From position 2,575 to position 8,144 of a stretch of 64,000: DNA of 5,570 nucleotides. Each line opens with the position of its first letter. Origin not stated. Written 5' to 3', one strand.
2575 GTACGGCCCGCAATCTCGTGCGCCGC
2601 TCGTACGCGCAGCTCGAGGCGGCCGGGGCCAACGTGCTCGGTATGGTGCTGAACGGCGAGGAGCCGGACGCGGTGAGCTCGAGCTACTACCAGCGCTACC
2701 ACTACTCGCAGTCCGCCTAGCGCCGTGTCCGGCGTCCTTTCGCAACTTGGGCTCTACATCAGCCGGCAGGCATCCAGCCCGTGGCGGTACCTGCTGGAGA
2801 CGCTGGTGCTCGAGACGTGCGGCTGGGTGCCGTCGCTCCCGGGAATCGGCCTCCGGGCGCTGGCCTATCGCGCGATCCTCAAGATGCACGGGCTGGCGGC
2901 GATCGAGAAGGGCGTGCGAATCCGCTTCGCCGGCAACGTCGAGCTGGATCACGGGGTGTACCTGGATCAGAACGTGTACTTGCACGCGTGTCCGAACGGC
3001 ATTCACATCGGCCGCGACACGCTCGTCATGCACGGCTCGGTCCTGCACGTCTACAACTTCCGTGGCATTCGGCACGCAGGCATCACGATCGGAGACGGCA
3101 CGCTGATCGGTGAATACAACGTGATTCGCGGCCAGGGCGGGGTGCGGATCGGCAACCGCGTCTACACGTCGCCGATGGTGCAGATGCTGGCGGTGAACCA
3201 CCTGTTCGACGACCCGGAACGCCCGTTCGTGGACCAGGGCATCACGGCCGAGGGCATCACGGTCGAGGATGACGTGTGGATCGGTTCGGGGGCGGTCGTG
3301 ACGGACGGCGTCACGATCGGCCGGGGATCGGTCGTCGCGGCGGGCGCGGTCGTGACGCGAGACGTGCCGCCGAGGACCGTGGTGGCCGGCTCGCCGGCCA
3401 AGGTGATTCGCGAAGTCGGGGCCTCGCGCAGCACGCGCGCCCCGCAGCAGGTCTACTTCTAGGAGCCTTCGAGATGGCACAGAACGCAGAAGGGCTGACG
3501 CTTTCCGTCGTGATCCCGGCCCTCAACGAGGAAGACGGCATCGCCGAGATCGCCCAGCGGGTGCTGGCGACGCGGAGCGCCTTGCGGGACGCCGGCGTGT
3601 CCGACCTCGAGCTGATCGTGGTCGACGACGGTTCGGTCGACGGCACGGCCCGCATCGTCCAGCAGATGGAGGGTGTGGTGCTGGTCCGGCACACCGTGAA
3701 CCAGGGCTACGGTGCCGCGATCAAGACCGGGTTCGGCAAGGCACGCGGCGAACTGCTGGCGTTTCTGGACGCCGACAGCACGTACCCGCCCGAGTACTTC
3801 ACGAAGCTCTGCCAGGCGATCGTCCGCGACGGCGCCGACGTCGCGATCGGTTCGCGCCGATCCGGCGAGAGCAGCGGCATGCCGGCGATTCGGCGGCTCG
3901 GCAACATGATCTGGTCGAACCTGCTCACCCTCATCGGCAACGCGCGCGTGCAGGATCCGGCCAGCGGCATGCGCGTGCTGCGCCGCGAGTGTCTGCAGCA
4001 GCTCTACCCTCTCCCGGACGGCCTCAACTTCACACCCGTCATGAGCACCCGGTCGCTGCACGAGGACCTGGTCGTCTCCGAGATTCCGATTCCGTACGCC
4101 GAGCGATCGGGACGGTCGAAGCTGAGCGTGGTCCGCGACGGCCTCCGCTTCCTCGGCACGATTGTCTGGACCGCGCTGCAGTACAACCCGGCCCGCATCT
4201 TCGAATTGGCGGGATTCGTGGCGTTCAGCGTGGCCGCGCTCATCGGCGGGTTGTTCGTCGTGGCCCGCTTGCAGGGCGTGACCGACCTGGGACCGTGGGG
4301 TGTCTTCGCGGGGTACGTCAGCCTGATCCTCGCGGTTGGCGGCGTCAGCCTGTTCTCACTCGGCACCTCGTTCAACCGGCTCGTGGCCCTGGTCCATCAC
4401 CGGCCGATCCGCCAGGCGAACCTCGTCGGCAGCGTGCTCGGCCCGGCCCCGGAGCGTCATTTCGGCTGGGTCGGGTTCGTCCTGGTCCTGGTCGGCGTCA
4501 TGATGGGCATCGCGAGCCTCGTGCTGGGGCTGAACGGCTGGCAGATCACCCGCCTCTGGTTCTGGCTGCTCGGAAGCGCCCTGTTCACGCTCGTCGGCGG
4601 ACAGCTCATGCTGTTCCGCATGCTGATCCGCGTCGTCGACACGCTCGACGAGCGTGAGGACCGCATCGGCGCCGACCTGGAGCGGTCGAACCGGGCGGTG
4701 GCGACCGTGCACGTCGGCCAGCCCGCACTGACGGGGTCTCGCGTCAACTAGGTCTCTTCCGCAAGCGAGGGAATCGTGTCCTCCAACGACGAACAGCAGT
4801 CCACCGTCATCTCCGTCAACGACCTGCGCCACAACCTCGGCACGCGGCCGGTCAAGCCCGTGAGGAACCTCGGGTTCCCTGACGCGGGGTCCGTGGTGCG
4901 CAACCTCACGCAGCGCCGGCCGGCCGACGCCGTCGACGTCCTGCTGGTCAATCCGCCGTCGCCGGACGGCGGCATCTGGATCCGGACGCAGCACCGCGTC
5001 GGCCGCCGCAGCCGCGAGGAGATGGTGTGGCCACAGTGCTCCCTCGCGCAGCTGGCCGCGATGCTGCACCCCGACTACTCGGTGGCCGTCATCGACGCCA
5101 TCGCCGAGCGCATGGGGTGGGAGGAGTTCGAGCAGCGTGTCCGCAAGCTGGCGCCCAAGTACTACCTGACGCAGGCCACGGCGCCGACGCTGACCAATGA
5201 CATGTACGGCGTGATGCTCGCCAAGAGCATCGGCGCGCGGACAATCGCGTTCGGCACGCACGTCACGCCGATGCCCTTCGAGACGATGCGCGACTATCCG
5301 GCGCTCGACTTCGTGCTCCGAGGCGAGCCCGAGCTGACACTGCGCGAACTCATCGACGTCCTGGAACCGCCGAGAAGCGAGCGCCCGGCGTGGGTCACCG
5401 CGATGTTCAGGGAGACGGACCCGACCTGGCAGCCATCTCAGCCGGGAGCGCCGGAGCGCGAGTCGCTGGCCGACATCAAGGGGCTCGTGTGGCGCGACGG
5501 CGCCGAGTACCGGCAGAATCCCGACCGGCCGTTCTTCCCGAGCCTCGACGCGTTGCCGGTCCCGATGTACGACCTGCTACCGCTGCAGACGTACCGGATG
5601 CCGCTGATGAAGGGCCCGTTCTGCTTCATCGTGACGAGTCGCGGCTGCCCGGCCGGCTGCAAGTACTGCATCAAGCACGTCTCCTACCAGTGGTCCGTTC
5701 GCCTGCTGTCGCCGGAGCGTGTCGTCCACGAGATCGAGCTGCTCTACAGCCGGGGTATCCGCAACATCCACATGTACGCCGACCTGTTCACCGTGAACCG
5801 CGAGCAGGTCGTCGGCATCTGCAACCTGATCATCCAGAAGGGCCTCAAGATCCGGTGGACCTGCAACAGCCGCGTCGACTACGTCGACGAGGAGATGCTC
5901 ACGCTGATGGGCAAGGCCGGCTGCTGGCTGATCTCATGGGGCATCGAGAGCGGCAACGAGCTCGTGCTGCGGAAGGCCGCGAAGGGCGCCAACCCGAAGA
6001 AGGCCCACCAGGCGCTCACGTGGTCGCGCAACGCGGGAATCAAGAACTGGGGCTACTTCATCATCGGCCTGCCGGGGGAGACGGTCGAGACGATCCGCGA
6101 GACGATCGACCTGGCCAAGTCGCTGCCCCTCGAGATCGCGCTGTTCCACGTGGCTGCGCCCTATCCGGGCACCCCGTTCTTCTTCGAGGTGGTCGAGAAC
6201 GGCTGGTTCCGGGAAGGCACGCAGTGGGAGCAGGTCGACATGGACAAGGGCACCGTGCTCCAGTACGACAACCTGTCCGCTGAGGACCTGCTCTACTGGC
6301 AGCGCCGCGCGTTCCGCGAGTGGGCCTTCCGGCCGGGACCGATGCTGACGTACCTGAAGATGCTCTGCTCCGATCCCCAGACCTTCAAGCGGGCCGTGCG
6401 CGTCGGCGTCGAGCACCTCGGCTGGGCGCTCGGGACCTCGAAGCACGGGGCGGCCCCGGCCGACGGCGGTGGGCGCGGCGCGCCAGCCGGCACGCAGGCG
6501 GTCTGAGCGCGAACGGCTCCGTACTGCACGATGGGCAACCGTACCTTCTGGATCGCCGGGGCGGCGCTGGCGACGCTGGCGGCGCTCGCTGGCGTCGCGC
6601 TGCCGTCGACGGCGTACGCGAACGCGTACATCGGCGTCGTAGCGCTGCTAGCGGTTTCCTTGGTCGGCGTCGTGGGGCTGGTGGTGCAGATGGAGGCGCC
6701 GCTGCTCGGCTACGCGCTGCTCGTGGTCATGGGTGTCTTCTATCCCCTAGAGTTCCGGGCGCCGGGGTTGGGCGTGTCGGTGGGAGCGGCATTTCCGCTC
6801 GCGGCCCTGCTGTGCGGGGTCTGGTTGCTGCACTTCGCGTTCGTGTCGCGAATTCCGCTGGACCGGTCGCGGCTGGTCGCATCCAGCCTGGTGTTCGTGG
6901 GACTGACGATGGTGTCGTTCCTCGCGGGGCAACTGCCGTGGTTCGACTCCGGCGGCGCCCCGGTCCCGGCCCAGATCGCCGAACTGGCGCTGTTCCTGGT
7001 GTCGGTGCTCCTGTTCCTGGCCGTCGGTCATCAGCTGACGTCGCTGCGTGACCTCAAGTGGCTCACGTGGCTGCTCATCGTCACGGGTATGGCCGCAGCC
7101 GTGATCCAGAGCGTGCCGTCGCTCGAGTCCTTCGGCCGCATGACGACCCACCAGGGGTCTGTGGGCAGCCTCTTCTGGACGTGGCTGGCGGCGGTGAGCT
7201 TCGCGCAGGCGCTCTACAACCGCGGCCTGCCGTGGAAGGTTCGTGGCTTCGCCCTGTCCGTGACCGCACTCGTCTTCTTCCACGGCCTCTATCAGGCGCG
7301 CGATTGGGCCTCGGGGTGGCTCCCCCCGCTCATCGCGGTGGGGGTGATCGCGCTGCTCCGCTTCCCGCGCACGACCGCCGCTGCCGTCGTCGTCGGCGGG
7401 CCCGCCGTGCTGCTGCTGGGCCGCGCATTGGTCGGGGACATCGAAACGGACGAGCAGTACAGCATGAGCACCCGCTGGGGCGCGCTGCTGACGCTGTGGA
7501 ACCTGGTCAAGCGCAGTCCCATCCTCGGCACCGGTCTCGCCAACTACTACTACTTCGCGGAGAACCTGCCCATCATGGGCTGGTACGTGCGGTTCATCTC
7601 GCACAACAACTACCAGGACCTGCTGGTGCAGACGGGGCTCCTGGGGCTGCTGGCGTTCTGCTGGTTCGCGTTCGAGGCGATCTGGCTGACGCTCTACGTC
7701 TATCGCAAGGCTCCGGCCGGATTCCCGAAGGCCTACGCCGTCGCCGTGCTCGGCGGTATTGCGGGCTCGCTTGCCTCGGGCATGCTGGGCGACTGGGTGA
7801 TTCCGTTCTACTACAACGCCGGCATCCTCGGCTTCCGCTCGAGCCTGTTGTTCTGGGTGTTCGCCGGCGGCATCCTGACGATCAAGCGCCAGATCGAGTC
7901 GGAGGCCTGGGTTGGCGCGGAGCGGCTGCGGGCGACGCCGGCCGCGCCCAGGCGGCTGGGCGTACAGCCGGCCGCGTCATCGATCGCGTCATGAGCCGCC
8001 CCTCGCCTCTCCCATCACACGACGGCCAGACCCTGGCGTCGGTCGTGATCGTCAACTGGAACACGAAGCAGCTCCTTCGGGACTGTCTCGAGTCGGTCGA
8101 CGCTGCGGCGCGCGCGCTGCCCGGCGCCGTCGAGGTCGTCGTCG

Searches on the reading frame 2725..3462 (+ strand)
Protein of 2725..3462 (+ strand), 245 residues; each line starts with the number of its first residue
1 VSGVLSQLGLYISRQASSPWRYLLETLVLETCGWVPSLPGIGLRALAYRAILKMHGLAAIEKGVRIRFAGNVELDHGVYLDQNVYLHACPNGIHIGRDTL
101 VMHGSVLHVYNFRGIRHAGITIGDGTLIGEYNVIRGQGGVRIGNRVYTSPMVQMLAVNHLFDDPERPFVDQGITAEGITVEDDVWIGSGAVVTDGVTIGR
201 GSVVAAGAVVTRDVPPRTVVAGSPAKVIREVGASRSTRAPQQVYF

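Call 5: search_protein_families(library=pfam, proteins=[window:2725-3462:+], max_evalue=0.0001)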
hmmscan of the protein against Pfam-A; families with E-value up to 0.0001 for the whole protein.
window:2725-3462:+ (245 aa): 2 families
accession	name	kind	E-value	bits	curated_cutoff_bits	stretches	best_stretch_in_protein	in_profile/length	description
PF00132.30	Hexapep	-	4.6e-15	55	27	1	178-212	2-36/36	Bacterial transferase hexapeptide (six repeats)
PF14602.12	Hexapep_2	-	9.6e-09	35.3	27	1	178-212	2-34/34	Hexapeptide repeat of succinyl-transferase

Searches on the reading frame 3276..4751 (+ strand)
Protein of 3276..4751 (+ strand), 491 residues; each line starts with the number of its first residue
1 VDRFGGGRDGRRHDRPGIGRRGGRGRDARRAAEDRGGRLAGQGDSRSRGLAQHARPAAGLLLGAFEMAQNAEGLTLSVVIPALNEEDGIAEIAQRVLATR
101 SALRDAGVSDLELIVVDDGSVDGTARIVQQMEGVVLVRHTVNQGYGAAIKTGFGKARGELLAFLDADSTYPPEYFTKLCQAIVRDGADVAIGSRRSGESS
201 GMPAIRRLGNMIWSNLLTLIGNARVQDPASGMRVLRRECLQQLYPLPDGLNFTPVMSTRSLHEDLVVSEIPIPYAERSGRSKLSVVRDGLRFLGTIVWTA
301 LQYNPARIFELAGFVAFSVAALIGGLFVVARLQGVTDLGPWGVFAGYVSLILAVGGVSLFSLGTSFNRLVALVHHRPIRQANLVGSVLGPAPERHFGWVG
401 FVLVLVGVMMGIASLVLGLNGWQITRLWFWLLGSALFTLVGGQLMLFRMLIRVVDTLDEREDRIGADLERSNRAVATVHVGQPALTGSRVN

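Call 5: search_protein_families(library=pfam, proteins=[window:3276-4751:+], max_evalue=0.0001)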
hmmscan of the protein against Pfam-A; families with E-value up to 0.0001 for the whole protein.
window:3276-4751:+ (491 aa): 3 families
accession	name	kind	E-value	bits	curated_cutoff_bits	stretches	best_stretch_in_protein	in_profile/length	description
PF00535.33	Glycos_transf_2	-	4.9e-32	111.6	23.3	1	77-242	1-166/168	Glycosyl transferase family 2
PF13641.12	Glyco_tranf_2_3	-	4.4e-08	33.9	27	1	76-193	3-122/230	Glycosyltransferase like family 2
PF10111.15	Glyco_tranf_2_2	-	2.4e-07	30.9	27.3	1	77-180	1-104/276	Glycosyltransferase like family 2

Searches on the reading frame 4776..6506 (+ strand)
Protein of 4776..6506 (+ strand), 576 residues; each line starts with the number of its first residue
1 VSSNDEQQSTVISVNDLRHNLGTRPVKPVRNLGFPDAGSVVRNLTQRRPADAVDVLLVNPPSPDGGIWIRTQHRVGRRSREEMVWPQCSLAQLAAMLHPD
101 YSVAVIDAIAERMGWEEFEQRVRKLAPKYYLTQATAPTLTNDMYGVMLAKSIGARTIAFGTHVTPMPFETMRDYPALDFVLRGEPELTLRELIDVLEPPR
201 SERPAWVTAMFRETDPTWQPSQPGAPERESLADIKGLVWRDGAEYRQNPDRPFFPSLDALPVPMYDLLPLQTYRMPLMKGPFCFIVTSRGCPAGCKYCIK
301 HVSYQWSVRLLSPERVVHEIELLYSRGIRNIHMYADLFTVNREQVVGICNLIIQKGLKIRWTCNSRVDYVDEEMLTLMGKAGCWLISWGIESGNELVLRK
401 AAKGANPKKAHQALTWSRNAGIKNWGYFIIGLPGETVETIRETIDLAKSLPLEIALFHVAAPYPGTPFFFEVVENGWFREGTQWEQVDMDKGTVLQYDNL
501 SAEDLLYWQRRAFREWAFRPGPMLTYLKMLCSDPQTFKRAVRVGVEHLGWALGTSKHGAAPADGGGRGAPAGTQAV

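Call 5: search_protein_families(library=pfam, proteins=[window:4776-6506:+], max_evalue=0.0001)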
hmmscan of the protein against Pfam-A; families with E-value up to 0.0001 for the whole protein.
window:4776-6506:+ (576 aa): 2 families
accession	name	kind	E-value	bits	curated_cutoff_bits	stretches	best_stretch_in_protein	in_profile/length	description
PF04055.27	Radical_SAM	-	1e-25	91.2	29.5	1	285-447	1-166/166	Radical SAM superfamily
PF02310.24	B12-binding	-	9.3e-08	32.4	32.1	1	84-192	11-120/121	B12 binding domain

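Call 24: search_protein_families(library=ncbifam, proteins=[window:4776-6506:+], max_evalue=0.00001)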
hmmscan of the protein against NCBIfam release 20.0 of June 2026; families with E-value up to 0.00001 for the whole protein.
window:4776-6506:+ (576 aa): 21 families
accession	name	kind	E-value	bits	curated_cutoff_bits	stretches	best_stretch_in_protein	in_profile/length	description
TIGR03471.1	HpnJ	equivalog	4.8e-61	207.1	577.6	1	229-549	140-465/472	hopanoid biosynthesis associated radical SAM protein HpnJ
NF050148.1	rSAM_ApyD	equivalog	1.9e-42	145.5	750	1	228-472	148-393/645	RiPP biosynthesis radical SAM protein ApyD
TIGR02026.1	BchE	equivalog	1.2e-38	133.2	481.35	2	229-519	142-430/497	magnesium-protoporphyrin IX monomethyl ester anaerobic oxidative cyclase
TIGR04479.1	bcpD_PhpK_rSAM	subfamily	6e-33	114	600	1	228-490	194-449/504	PhpK family radical SAM P-methyltransferase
NF033070.1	rSAM_AprD4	equivalog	8.2e-33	114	500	1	250-505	163-420/456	AprD4 family radical SAM diol-dehydratase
TIGR04014.1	B12_SAM_MJ_0865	equivalog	6.3e-26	91.1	360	1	231-474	115-360/434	methyl-coenzyme M reductase glutamine C-methyltransferase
NF038361.1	rSAM_Sden_1168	equivalog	4.7e-25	88.1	575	1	236-502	229-501/560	Sden_1168 family B12-binding radical SAM P-methyltransferase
TIGR04385.1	B12_rSAM_cofa1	equivalog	4.2e-20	72.4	450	1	233-448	147-362/438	B12 lower ligand biosynthesis radical SAM protein BzaD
TIGR04072.2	rSAM_ladder_B12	equivalog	4.7e-20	71.6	360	1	280-478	178-378/443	lipid biosynthesis B12-binding/radical SAM protein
NF045585.1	rSAM_slr0320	equivalog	1e-19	70.4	775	1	285-450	238-409/511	photosystem II high light acclimation radical SAM protein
TIGR03975.1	rSAM_ocin_1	subfamily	2.7e-18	65.8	281.85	1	165-449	170-429/606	RiPP maturation radical SAM C-methyltransferase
TIGR04013.1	B12_SAM_MJ_1487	hypoth_equivalog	1.4e-17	63.6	251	1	368-469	250-354/382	TIGR04013 family B12-binding domain/radical SAM domain-containing protein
TIGR04295.1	B12_rSAM_oligo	hypoth_equivalog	2.3e-17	62.8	400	1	279-394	197-305/422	TIGR04295 family B12-binding domain-containing radical SAM protein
TIGR04367.1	HpnR_B12_rSAM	equivalog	3.4e-15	55.6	650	1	228-468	137-369/490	hopanoid C-3 methylase HpnR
NF040542.1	rSAM_RCCLKC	equivalog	2.7e-12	46.6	450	1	154-440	79-340/423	arsinothricin biosynthesis radical SAM protein ArsL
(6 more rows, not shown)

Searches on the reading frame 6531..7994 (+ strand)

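Call 5: search_protein_families(library=pfam, proteins=[window:6531-7994:+], max_evalue=0.0001)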
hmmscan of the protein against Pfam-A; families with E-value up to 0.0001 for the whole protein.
window:6531-7994:+ (487 aa): 1 family
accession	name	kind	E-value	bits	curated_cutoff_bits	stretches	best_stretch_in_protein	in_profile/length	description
PF04932.20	Wzy_C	-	2.7e-08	34.2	31.7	1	261-377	17-149/149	O-Antigen ligase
